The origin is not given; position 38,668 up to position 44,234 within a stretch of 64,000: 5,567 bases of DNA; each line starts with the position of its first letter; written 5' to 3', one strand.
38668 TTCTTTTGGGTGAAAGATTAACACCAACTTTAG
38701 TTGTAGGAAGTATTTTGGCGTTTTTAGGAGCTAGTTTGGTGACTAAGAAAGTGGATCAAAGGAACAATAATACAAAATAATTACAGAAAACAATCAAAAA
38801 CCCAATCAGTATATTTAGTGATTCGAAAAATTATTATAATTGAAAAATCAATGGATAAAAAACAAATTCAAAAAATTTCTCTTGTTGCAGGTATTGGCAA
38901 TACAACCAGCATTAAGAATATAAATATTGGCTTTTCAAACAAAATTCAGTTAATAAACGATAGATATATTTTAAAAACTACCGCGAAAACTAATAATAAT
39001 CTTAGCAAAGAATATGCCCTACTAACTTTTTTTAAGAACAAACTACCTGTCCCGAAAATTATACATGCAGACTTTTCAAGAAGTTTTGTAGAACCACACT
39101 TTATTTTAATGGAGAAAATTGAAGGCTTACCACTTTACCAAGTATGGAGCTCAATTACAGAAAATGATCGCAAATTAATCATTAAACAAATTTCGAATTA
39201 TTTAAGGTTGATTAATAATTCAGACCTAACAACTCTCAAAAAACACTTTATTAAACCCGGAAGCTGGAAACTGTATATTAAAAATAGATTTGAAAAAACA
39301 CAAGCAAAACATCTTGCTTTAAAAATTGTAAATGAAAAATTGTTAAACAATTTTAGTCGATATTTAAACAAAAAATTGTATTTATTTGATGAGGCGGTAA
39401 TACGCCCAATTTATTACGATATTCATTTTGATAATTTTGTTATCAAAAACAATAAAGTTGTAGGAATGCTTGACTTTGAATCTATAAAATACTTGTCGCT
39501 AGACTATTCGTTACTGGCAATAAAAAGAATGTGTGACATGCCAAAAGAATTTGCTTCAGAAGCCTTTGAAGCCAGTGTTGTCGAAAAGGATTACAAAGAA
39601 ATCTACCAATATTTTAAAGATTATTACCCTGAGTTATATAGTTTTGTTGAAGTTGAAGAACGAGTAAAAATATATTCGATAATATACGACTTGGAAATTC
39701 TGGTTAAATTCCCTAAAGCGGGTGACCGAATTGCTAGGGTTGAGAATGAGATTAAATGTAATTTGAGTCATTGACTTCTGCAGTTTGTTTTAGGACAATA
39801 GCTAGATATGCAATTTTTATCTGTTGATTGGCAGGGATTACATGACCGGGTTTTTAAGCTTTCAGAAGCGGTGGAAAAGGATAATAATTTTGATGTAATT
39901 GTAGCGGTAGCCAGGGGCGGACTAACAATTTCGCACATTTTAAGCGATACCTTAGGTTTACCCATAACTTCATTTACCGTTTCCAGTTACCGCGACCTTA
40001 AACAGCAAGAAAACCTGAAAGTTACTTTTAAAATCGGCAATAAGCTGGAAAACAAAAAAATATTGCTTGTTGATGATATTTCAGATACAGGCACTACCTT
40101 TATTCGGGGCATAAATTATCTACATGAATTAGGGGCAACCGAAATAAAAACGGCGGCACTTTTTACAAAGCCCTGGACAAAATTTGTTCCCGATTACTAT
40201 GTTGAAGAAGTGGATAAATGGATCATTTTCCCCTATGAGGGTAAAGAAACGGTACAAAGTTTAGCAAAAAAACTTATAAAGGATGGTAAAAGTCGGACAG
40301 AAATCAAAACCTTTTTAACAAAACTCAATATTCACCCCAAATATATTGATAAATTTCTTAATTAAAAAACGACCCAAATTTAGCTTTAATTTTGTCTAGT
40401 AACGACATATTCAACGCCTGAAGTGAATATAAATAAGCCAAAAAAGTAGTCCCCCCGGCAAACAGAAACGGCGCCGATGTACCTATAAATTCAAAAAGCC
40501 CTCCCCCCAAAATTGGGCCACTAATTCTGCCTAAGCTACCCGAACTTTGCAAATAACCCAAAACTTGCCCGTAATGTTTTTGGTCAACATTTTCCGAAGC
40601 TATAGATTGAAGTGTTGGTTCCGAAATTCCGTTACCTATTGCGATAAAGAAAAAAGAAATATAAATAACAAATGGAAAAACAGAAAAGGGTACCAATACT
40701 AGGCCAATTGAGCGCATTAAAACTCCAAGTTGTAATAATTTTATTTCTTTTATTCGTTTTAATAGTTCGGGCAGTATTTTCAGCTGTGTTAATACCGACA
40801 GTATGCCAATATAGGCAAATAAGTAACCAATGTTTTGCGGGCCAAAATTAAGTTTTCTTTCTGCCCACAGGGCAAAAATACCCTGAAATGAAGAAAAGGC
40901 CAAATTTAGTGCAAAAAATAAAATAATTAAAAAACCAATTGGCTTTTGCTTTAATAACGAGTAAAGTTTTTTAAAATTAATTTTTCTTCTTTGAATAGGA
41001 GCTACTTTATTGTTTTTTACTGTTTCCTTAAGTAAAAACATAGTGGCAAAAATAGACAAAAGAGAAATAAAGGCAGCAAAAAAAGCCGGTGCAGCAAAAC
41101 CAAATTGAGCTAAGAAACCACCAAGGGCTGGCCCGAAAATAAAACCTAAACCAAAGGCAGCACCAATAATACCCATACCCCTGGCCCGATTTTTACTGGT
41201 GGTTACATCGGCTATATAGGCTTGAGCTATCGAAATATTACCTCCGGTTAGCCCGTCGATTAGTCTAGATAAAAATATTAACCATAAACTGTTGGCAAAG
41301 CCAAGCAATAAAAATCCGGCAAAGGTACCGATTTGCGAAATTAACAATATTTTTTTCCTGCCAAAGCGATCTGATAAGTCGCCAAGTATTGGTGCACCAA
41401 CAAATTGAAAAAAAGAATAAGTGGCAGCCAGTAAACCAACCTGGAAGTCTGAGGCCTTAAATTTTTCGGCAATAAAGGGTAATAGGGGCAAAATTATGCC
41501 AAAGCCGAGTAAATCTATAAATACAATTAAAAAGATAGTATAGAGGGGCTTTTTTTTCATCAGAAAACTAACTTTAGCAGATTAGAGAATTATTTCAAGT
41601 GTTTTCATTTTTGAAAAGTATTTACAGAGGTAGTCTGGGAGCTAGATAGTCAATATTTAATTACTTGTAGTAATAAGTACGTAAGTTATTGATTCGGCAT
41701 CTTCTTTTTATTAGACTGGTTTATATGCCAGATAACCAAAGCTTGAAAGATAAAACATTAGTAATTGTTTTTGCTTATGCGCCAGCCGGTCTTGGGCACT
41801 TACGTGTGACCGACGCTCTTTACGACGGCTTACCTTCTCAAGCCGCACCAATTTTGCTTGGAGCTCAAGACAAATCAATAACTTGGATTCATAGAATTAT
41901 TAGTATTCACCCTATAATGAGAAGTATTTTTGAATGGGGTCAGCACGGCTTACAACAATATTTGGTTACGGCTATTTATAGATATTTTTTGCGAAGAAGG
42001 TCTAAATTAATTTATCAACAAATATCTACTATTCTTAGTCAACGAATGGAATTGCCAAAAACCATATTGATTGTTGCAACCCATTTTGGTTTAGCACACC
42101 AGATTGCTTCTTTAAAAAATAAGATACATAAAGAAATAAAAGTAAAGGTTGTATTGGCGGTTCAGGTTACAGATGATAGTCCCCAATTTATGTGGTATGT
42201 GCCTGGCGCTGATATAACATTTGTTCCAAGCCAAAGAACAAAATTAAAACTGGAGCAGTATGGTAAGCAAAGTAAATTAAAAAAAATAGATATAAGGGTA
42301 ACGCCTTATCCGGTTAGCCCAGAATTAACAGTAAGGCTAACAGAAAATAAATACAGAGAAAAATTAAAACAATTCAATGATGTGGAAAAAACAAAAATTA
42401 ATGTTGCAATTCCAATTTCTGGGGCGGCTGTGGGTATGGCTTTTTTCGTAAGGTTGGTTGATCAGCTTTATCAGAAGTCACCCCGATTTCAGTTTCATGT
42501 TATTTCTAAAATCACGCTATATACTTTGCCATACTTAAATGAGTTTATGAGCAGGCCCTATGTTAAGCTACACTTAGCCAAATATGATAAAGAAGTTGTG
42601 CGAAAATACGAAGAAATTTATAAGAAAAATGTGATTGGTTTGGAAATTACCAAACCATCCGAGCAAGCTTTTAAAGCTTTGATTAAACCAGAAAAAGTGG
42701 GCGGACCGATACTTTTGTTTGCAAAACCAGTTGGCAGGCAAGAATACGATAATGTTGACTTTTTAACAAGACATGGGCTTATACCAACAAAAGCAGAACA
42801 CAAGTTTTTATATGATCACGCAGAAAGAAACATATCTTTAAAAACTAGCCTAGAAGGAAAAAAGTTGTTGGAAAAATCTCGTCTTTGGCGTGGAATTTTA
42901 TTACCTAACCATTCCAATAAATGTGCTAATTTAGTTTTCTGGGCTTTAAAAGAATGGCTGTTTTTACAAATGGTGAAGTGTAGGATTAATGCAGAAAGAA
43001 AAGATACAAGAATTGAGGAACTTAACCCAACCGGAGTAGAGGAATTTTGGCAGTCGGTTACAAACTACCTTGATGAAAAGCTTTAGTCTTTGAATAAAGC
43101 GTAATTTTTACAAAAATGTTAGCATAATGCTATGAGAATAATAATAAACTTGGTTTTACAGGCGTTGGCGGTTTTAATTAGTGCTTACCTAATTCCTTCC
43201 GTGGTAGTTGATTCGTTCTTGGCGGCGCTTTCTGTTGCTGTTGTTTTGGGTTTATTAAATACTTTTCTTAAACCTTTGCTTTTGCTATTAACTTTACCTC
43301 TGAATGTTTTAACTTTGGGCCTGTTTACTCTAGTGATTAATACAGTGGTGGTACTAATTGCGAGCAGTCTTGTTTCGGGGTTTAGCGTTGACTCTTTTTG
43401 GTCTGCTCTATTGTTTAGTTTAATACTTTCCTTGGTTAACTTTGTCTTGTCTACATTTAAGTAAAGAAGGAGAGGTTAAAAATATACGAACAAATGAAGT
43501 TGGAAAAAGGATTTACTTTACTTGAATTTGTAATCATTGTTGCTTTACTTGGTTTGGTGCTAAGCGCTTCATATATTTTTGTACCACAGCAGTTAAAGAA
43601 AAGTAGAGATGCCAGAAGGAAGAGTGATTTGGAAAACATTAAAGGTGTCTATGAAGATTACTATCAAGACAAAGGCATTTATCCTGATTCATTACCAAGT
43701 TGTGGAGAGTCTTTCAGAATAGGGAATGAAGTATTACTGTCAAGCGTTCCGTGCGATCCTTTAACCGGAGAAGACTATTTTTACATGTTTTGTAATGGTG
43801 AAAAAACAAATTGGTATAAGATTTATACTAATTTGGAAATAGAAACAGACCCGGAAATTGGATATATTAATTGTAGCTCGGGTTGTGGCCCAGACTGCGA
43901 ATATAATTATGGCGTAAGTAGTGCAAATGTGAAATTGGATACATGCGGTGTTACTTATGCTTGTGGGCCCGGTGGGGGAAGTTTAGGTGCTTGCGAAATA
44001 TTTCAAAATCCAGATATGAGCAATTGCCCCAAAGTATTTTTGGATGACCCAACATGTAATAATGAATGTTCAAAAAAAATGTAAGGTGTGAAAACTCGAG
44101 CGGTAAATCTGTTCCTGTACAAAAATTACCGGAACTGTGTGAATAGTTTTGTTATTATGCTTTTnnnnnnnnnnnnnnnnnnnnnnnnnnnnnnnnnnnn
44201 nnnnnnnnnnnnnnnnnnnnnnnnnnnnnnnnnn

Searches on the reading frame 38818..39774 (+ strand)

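Call 58: search_protein_families(library=pfam, proteins=[window:38818-39774:+], max_evalue=0.001)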
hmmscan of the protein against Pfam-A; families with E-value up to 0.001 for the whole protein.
window:38818-39774:+ (318 aa): 1 family
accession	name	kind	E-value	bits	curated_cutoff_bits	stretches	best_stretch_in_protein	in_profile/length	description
PF01636.29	APH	-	3e-12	47.2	23.2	1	32-223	2-197/239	Phosphotransferase enzyme family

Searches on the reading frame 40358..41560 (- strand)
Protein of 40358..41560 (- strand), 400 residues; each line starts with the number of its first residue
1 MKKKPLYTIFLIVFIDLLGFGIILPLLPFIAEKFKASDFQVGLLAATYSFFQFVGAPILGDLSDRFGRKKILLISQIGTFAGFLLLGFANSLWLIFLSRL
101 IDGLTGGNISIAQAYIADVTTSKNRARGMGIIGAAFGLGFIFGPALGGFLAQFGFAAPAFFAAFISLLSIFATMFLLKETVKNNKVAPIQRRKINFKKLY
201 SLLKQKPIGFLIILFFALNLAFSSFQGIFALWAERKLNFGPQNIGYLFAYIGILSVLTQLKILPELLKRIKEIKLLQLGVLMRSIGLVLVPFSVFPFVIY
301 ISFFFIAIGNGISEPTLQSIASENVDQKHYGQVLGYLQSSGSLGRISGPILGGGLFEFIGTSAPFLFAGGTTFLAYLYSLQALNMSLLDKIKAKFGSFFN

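Call 58: search_protein_families(library=pfam, proteins=[window:40358-41560:-], max_evalue=0.001)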
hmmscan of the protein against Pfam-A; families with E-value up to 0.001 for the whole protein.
window:40358-41560:- (400 aa): 5 families
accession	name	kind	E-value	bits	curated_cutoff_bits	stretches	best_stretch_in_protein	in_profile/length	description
PF07690.21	MFS_1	-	2.8e-73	247.3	33.4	2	9-346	1-344/347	Major Facilitator Superfamily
PF12832.13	MFS_1_like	-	3.5e-15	56.4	25.2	3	162-366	167-372/373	MFS_1 like family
PF00083.30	Sugar_tr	-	6.5e-14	52.1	22.3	1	36-176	43-191/452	Sugar (and other) transporter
PF05977.19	MFS_3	-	3.8e-12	45.9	27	0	296-381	103-187/524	Transmembrane secretion effector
PF13347.12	MFS_2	-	3.5e-09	36.1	27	1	2-150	222-376/427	MFS/sugar transport protein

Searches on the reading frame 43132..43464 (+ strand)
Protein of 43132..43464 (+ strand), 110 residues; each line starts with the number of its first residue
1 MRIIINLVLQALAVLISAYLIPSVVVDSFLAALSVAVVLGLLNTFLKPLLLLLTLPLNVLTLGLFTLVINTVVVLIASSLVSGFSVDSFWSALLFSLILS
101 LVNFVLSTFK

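Call 59: search_protein_families(library=pfam, proteins=[window:43132-43464:+], max_evalue=0.001)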
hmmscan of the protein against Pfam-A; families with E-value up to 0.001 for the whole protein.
window:43132-43464:+ (110 aa): 1 family
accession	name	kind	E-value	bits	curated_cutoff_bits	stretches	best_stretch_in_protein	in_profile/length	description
PF04020.18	Phage_holin_4_2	-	2.3e-31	108.9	28.8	1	1-105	1-105/105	Mycobacterial 4 TMS phage holin, superfamily IV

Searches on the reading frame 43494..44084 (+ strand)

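Call 59: search_protein_families(library=pfam, proteins=[window:43494-44084:+], max_evalue=0.001)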
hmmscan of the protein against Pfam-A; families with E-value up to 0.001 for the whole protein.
window:43494-44084:+ (196 aa): 1 family
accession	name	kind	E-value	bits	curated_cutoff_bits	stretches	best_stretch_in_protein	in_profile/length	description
PF07963.17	N_methyl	-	2.6e-05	24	21.2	1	1-27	1-27/27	Prokaryotic N-terminal methylation motif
